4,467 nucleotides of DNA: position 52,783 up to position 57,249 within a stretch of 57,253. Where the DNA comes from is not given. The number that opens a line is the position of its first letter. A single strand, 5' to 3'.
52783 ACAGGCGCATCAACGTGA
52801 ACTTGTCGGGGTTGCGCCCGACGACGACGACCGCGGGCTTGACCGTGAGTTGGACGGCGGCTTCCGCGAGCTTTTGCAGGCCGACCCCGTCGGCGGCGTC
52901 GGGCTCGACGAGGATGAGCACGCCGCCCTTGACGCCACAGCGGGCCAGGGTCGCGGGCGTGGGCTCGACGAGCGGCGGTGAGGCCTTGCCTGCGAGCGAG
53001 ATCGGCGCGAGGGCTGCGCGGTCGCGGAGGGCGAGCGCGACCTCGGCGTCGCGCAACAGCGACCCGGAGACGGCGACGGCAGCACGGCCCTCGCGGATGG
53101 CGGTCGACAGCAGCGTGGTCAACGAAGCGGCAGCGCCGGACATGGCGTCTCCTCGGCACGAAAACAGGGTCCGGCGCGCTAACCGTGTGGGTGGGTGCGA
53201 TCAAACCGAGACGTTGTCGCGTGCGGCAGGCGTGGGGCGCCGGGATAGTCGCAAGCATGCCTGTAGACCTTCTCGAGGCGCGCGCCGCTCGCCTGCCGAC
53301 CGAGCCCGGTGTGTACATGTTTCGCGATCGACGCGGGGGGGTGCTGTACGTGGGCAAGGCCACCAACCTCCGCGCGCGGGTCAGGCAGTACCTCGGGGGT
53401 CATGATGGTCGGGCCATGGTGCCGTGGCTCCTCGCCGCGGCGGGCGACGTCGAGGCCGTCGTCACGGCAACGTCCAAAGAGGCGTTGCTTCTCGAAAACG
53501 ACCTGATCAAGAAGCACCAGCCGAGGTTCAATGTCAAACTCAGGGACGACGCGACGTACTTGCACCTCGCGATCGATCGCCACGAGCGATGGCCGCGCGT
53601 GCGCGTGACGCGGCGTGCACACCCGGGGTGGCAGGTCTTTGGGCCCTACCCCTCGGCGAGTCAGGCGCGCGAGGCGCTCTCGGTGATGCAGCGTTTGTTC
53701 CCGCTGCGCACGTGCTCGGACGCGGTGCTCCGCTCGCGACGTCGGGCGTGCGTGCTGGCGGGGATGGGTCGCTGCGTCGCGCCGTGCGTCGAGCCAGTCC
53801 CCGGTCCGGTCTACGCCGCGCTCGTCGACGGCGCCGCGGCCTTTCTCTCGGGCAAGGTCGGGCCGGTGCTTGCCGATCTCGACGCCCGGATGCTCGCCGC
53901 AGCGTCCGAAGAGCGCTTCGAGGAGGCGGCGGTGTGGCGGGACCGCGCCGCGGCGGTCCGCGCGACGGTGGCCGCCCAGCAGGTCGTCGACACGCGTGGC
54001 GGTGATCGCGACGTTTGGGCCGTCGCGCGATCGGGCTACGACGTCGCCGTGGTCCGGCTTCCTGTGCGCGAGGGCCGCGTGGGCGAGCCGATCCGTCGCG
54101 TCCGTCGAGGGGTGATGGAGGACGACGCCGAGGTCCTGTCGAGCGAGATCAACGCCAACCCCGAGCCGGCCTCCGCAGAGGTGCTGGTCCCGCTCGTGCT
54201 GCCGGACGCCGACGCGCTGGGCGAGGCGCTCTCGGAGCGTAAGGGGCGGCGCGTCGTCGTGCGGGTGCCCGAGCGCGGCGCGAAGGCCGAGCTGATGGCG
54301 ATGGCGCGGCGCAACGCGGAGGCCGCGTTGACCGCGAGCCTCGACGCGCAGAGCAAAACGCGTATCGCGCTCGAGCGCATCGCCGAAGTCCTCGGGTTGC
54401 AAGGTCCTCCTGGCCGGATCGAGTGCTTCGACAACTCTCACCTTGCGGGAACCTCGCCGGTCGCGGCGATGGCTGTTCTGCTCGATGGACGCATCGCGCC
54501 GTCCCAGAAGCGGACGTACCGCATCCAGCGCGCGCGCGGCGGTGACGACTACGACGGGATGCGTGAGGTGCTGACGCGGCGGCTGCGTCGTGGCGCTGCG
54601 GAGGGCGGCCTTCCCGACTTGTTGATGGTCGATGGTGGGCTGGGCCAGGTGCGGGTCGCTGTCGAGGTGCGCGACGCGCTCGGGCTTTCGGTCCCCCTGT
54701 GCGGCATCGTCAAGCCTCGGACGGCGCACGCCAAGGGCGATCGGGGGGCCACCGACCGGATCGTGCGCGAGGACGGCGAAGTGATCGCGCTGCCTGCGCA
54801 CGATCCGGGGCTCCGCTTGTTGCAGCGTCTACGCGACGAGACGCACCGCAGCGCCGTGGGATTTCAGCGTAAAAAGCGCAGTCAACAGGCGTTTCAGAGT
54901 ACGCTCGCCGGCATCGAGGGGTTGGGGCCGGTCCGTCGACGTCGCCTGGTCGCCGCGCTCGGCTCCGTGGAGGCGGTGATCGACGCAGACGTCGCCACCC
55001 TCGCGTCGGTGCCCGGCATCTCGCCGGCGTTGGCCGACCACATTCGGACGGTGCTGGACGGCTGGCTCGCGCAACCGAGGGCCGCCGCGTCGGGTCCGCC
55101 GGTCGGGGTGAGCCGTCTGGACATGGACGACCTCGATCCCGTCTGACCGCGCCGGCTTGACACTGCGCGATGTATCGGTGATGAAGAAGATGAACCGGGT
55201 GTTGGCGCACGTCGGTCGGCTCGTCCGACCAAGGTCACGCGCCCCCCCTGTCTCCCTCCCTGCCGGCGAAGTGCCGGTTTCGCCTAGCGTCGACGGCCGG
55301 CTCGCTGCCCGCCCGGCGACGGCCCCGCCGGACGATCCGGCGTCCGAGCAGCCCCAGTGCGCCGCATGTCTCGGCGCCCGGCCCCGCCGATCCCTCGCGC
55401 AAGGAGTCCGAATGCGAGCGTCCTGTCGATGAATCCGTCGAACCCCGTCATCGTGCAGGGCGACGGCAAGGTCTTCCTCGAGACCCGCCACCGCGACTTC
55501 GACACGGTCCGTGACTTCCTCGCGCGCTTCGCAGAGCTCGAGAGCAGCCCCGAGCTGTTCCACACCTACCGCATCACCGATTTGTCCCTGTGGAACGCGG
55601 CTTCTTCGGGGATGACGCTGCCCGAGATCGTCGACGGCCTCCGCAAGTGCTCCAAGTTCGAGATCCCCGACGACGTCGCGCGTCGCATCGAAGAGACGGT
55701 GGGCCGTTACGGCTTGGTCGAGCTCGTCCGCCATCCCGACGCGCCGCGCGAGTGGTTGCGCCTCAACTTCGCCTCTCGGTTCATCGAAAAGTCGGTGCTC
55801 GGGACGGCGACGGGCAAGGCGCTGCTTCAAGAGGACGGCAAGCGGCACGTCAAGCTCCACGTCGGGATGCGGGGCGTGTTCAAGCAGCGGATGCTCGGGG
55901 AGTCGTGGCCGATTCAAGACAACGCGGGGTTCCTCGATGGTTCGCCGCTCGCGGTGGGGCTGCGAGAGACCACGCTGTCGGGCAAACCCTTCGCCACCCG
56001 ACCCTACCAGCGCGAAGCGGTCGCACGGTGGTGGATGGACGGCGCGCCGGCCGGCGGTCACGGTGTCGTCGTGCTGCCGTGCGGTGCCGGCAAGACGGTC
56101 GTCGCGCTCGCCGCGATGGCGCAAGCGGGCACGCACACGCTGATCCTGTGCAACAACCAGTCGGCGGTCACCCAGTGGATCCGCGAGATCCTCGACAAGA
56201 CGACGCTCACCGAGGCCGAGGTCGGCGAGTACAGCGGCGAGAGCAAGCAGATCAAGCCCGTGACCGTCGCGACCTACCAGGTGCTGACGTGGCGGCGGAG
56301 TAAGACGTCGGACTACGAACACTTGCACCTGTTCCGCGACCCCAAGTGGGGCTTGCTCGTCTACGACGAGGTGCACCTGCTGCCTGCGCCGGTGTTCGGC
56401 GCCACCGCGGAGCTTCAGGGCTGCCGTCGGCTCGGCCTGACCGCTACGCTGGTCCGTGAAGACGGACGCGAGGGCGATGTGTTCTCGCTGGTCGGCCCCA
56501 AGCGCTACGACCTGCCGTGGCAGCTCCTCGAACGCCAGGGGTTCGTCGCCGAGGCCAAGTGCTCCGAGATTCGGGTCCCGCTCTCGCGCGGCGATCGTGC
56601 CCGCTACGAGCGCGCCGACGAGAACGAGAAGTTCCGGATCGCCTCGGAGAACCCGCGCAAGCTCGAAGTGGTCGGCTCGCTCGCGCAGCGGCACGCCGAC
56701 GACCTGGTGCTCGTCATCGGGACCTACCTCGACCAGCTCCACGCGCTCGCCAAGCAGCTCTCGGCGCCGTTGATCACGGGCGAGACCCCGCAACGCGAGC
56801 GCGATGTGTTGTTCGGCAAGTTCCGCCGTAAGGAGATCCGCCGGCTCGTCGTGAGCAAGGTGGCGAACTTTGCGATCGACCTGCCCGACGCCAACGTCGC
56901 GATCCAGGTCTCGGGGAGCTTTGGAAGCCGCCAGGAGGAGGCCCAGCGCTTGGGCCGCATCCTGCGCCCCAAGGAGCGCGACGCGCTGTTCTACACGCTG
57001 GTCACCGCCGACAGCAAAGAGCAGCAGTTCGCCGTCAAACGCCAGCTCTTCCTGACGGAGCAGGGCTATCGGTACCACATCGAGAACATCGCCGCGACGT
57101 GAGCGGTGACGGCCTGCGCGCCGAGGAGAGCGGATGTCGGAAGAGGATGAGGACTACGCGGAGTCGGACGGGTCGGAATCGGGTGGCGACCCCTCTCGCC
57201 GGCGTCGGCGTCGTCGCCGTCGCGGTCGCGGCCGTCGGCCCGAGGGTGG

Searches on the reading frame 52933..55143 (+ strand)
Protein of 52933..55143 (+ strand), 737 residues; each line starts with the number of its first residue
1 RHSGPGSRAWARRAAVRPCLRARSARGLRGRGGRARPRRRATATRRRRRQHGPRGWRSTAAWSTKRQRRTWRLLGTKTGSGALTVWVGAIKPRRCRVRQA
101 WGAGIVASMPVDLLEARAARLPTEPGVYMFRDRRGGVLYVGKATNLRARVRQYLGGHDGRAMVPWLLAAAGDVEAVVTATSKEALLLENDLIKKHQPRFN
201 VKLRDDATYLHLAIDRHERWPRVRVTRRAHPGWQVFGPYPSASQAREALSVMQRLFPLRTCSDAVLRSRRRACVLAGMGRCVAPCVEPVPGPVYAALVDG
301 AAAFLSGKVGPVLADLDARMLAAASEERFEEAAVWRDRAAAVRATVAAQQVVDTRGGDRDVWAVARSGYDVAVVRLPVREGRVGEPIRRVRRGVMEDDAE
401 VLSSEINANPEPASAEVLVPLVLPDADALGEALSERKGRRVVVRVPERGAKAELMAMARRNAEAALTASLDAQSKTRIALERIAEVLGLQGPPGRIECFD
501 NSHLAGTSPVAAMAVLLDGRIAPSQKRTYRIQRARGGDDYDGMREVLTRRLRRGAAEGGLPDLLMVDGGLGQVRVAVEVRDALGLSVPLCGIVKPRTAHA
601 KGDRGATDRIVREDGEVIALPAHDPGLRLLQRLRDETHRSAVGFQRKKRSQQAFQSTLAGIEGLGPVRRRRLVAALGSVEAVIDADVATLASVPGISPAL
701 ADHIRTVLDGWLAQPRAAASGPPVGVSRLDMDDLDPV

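Call 77: search_protein_families(library=pfam, proteins=[window:52933-55143:+], max_evalue=0.00001)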
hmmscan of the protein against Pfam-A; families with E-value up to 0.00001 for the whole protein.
window:52933-55143:+ (737 aa): 4 families
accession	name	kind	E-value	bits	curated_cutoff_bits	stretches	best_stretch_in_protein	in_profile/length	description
PF08459.17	UvrC_RNaseH_dom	-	1.6e-44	152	22.3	1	485-642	2-159/159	UvrC RNAse H endonuclease domain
PF22920.2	UvrC_RNaseH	-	1.1e-18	67.6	24.3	1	358-467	1-114/116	UvrC Ribonuclease H-like domain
PF14520.12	HHH_5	-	2.5e-10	41.1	27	1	657-704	3-51/57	Helix-hairpin-helix domain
PF01541.30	GIY-YIG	-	1.2e-07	32.4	22.6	1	125-198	2-76/78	GIY-YIG catalytic domain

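Call 78: find_homologous_proteins(query=window:53299-55143:+, max_evalue=1e-50)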
Query window:53299-55143:+ (615 aa): 6251 proteins with E <= 1e-50 among 8000 candidates; the best 120 are listed.
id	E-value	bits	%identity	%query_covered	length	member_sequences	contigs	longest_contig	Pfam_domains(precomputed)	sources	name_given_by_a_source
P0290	0.0e+0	1331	100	100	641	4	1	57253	PF27096.1,PF14520.13,PF02151.26,PF01541.31,PF22920.3,PF00633.30,PF08459.18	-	-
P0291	0.0e+0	1166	89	98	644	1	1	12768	PF27096.1,PF14520.13,PF02151.26,PF01541.31,PF22920.3,PF08459.18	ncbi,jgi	ncbi:MAG: hypothetical protein RLZZ383_2905 [Pseudomonadota bacterium]|jgi:excinuclease ABC subunit 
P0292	0.0e+0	1079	82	100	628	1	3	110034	PF27096.1,PF14520.13,PF02151.26,PF01541.31,PF22920.3,PF08459.18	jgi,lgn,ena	jgi:excinuclease ABC subunit C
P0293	3.1e-197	675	56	95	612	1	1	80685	PF12826.14,PF27096.1,PF14520.13,PF02151.26,PF01541.31,PF22920.3,PF00633.30,PF08459.18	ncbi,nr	ncbi:MAG: excinuclease ABC subunit UvrC [Alphaproteobacteria bacterium]|nr:excinuclease ABC subunit 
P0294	9.9e-197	673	58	94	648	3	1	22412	PF12826.14,PF27096.1,PF14520.13,PF02151.26,PF01541.31,PF22920.3,PF00633.30,PF08459.18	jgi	jgi:excinuclease ABC subunit C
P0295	1.2e-194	667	56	95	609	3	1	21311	PF12826.14,PF27096.1,PF14520.13,PF02151.26,PF01541.31,PF22920.3,PF00633.30,PF08459.18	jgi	jgi:excinuclease ABC subunit C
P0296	5.7e-193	661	58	95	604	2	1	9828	PF12826.14,PF27096.1,PF14520.13,PF02151.26,PF01541.31,PF22920.3,PF00633.30,PF08459.18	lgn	-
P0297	6.0e-193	661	55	95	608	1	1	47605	PF12826.14,PF27096.1,PF14520.13,PF02151.26,PF01541.31,PF22920.3,PF00633.30,PF08459.18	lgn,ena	-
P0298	4.3e-192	658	55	95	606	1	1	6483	PF12826.14,PF27096.1,PF14520.13,PF02151.26,PF01541.31,PF22920.3,PF00633.30,PF08459.18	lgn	-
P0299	3.0e-191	655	55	96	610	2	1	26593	PF12826.14,PF27096.1,PF14520.13,PF02151.26,PF01541.31,PF22920.3,PF00633.30,PF08459.18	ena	-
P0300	3.7e-191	655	57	96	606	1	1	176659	PF12826.14,PF27096.1,PF14520.13,PF02151.26,PF01541.31,PF22920.3,PF00633.30,PF08459.18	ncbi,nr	ncbi:MAG: excinuclease ABC subunit UvrC [Alphaproteobacteria bacterium]|nr:excinuclease ABC subunit 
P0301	1.2e-190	653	56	96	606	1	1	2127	PF12826.14,PF27096.1,PF14520.13,PF02151.26,PF01541.31,PF22920.3,PF00633.30,PF08459.18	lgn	-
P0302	1.0e-189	650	55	96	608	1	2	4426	PF12826.14,PF27096.1,PF14520.13,PF02151.26,PF01541.31,PF22920.3,PF00633.30,PF08459.18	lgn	-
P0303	2.5e-189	649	56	95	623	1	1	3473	PF12826.14,PF27096.1,PF14520.13,PF02151.26,PF01541.31,PF22920.3,PF00633.30,PF08459.18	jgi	jgi:excinuclease ABC subunit C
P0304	1.3e-188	647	54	95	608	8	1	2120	PF12826.14,PF27096.1,PF14520.13,PF01541.31,PF22920.3,PF00633.30,PF08459.18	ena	-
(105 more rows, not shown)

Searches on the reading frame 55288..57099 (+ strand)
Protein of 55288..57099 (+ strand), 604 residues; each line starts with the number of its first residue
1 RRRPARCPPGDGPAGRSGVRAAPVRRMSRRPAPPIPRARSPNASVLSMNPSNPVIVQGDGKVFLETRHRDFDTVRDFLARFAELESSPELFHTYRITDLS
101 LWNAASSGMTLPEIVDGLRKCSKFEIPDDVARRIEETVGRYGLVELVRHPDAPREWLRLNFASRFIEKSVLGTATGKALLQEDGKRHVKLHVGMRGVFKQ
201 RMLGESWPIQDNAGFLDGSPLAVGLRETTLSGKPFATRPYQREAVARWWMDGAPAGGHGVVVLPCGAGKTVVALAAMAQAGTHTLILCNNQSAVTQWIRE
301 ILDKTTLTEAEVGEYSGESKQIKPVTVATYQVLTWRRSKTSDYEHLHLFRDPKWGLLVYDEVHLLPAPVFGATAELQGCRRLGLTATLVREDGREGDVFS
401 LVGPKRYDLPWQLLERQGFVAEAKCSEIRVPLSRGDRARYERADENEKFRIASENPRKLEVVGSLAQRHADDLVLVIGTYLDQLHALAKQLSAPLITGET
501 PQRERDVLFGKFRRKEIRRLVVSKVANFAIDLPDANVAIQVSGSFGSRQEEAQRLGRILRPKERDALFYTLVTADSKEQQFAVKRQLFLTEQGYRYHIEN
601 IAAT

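Call 77: search_protein_families(library=pfam, proteins=[window:55288-57099:+], max_evalue=0.00001)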
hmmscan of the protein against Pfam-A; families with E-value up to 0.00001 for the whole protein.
window:55288-57099:+ (604 aa): 5 families
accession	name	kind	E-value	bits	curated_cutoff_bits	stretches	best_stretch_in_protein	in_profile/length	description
PF16203.11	ERCC3_RAD25_C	-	1.8e-46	158.9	27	1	414-598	1-194/248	ERCC3/RAD25/XPB C-terminal helicase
PF13625.11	Helicase_C_3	-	3e-25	89.1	34.2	1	54-150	1-94/125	Helicase conserved C-terminal domain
PF04851.21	ResIII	-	1.6e-19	70.8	22.5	1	236-389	3-163/164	Type III restriction enzyme, res subunit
PF00271.37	Helicase_C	-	5.4e-13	49.6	23.5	1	458-561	2-109/110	Helicase conserved C-terminal domain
PF00270.35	DEAD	-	5.4e-06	26.7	26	0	239-388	2-160/167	DEAD/DEAH box helicase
